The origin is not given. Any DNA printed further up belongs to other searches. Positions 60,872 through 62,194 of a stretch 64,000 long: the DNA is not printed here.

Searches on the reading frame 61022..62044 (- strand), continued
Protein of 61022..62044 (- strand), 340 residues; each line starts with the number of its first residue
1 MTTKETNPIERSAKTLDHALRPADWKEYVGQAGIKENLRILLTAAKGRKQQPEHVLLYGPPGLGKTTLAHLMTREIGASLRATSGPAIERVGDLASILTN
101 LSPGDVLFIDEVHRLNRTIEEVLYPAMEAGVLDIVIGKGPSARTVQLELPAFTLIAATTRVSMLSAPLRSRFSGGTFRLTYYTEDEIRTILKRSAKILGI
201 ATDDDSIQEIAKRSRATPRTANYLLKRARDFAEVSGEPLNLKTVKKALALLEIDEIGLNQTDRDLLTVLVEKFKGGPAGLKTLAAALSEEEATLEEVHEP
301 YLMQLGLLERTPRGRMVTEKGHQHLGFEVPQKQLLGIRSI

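Call 87: search_protein_families(library=pfam, proteins=[window:61022-62044:-], max_evalue=0.01)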
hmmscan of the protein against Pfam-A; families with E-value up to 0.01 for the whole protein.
window:61022-62044:- (340 aa): 18 families
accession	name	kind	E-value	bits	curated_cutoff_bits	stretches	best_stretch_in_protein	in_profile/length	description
PF05496.18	RuvB_N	-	3.4e-69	232.1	27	1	20-173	1-154/159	Holliday junction DNA helicase RuvB P-loop domain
PF05491.19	RuvB_C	-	8.5e-25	86.9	24.7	1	255-325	1-71/72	RuvB C-terminal winged helix domain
PF17864.7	AAA_lid_4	-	4.8e-23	81.2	27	1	182-254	1-74/74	RuvB AAA lid domain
PF00004.35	AAA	-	2.3e-18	67.4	21.2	1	55-173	1-124/131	ATPase family associated with various cellular activities (AAA)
PF07728.20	AAA_5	-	8.2e-11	42.5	22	1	54-172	1-139/139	AAA domain (dynein-related subfamily)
PF13191.12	AAA_16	-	1.3e-06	29.4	32.6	1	39-86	10-59/167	AAA ATPase domain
PF06068.19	TIP49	-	2.9e-06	27.1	23.8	1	26-80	24-78/347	TIP49 P-loop domain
PF01078.27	Mg_chelatase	-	5.4e-06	26.4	20.3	1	25-73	2-43/207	Magnesium chelatase, subunit ChlI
PF00931.28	NB-ARC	-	0.00012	21.9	23.5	0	49-73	15-39/248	NB-ARC domain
PF13401.12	AAA_22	-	0.00018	22.3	27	0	51-76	4-29/130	AAA domain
PF00158.32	Sigma54_activat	-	0.00091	19.4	20.2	0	37-75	7-45/168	Sigma-54 interaction domain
PF13173.12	AAA_14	-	0.0012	19.3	27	0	54-123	4-82/129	AAA domain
PF13479.12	AAA_24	-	0.0025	18.1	27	1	54-115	4-76/195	AAA domain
PF00910.28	RNA_helicase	-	0.0035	18.2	21.5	1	55-116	1-62/105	RNA helicase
PF20030.5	bpMoxR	-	0.0038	16.8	27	0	28-78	14-57/205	MoxR domain in the MoxR-vWA-beta-propeller ternary systems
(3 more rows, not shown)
